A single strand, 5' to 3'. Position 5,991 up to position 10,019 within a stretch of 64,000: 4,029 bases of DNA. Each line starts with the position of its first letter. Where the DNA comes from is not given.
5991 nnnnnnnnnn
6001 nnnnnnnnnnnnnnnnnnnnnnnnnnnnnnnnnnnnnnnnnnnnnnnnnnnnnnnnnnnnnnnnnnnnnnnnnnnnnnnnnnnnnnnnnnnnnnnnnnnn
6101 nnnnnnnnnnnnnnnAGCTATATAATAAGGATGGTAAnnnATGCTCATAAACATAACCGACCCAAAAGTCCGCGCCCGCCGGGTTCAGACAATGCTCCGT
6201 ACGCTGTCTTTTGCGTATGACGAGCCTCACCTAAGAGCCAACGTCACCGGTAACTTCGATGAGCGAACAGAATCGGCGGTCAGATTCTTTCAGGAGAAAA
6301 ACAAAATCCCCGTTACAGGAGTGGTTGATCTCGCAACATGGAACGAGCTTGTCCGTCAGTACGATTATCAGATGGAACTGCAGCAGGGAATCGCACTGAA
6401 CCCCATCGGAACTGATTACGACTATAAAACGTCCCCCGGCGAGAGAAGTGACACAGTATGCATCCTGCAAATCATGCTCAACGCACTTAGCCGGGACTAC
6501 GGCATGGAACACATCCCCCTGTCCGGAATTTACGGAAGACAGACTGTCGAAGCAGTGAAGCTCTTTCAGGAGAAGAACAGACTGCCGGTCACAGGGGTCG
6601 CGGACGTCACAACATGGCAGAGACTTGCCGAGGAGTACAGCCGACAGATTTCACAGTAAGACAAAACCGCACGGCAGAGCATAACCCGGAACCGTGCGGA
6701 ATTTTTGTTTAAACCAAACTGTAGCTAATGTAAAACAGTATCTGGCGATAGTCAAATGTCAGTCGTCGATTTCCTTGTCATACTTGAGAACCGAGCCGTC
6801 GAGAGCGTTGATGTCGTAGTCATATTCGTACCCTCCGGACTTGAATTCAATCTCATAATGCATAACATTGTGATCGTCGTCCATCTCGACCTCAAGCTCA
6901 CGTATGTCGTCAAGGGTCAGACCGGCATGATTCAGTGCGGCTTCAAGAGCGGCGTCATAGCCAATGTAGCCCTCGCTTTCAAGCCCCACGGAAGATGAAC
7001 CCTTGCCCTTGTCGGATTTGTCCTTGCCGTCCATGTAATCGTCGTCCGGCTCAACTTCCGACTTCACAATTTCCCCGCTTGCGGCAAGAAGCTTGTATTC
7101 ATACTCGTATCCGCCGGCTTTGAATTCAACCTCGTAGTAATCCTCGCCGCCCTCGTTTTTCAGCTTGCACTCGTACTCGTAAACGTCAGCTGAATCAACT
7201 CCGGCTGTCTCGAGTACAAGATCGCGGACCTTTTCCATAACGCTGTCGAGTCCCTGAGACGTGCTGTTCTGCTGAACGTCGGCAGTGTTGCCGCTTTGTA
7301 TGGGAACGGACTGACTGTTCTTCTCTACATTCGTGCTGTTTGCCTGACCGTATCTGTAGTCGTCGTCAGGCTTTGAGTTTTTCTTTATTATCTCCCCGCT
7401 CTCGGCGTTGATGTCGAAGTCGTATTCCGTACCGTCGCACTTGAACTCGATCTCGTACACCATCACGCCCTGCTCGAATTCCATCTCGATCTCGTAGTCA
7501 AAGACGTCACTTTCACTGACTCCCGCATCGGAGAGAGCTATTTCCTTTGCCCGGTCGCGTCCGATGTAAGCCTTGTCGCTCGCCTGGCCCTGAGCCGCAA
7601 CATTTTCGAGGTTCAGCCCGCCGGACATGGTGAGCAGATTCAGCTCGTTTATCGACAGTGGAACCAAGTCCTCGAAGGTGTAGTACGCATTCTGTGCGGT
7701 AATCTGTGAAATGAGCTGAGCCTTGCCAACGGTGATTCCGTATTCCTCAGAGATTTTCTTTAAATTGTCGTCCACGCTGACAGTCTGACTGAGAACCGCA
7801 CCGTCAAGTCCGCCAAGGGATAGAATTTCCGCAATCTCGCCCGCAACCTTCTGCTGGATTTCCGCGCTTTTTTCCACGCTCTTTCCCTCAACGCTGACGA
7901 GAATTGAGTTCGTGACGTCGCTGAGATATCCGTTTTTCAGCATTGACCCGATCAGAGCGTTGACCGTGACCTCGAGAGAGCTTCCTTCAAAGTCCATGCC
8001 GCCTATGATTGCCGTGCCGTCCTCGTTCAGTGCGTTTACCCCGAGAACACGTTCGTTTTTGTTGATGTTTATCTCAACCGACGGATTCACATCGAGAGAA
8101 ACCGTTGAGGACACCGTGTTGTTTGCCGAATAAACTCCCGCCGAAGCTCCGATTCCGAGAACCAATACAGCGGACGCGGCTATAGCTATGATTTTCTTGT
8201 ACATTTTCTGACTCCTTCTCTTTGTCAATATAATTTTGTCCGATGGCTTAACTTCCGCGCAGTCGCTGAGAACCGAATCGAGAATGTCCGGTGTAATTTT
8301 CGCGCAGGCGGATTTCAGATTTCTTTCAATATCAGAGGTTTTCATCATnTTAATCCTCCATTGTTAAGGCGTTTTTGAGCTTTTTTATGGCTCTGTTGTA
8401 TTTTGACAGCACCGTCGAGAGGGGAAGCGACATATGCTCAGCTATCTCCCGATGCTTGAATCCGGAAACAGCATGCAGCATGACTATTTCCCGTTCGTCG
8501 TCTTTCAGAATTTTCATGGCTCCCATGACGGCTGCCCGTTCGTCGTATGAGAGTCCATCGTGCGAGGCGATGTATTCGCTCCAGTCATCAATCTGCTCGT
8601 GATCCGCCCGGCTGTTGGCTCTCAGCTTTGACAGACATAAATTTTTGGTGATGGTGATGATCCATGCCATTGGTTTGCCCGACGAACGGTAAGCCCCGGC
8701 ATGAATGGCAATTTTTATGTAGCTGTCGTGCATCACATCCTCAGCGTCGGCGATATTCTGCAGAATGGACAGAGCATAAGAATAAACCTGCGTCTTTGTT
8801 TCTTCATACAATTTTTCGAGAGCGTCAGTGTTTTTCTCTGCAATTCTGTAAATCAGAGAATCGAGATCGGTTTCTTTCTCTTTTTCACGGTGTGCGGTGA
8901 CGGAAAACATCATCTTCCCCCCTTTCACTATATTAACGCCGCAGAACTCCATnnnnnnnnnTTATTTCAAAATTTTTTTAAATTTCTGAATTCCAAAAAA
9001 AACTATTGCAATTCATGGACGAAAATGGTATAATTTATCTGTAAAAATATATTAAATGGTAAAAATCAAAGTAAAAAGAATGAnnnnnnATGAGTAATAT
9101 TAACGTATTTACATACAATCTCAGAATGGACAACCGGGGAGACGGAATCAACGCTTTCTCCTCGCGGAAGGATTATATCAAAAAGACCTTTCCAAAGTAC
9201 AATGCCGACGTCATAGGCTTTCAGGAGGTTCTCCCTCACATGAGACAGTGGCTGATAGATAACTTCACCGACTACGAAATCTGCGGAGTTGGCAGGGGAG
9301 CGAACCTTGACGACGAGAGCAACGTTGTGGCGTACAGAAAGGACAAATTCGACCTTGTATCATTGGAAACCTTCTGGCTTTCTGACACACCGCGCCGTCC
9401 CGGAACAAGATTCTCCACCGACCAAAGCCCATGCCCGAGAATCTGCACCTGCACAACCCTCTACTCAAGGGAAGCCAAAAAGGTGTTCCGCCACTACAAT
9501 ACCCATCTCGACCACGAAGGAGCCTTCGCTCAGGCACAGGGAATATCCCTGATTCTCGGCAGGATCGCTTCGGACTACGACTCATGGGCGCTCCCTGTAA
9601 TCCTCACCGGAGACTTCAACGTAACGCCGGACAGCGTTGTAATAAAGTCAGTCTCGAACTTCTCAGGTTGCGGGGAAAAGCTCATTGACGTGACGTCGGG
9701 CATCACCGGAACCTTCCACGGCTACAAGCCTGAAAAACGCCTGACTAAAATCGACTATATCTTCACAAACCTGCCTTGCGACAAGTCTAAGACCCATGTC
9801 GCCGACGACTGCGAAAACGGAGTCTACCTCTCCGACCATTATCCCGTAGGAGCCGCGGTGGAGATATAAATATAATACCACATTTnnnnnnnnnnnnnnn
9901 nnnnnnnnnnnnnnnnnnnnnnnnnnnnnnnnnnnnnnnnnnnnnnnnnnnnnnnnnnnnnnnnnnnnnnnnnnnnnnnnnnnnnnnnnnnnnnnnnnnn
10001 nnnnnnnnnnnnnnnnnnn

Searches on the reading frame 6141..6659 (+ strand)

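Call 47: search_protein_families(library=pfam, proteins=[window:6141-6659:+], max_evalue=0.00001)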
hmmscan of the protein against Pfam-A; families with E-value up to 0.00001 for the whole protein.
window:6141-6659:+ (172 aa): 1 family
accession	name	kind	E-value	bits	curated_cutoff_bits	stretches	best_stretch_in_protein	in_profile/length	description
PF01471.23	PG_binding_1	-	1.7e-31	108.6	23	2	103-162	2-57/57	Putative peptidoglycan binding domain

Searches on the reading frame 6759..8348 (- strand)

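Call 47: search_protein_families(library=pfam, proteins=[window:6759-8348:-], max_evalue=0.00001)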
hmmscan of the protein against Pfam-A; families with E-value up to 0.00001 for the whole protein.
window:6759-8348:- (529 aa): 2 families
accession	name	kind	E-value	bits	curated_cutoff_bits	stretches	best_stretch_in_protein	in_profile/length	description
PF23750.1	RsgI_M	-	3.1e-28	99.4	25.3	1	81-214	2-132/133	Anti-sigma factor RsgI-like central domain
PF03413.25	PepSY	-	2.3e-18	66.7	24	1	262-323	2-59/60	Peptidase propeptide and YPEB domain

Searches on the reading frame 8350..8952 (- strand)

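Call 47: search_protein_families(library=pfam, proteins=[window:8350-8952:-], max_evalue=0.00001)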
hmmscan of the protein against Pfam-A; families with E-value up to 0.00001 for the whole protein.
window:8350-8952:- (200 aa): 3 families
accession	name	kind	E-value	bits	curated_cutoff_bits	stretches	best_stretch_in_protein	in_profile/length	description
PF04542.20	Sigma70_r2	-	3e-13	49.8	24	1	48-115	1-70/71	Sigma-70 region 2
PF08281.18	Sigma70_r4_2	-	2.8e-11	43.3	25.7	1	141-192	3-54/54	Sigma-70, region 4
PF04545.22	Sigma70_r4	-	9.9e-08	31.8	24.1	1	145-193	1-49/50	Sigma-70, region 4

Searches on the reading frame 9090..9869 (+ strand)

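Call 47: search_protein_families(library=pfam, proteins=[window:9090-9869:+], max_evalue=0.00001)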
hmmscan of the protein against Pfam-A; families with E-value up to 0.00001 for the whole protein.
window:9090-9869:+ (259 aa): 1 family
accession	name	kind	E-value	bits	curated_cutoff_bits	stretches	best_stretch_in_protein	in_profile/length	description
PF03372.29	Exo_endo_phos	-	1e-13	52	24.5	1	8-250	2-225/225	Endonuclease/Exonuclease/phosphatase family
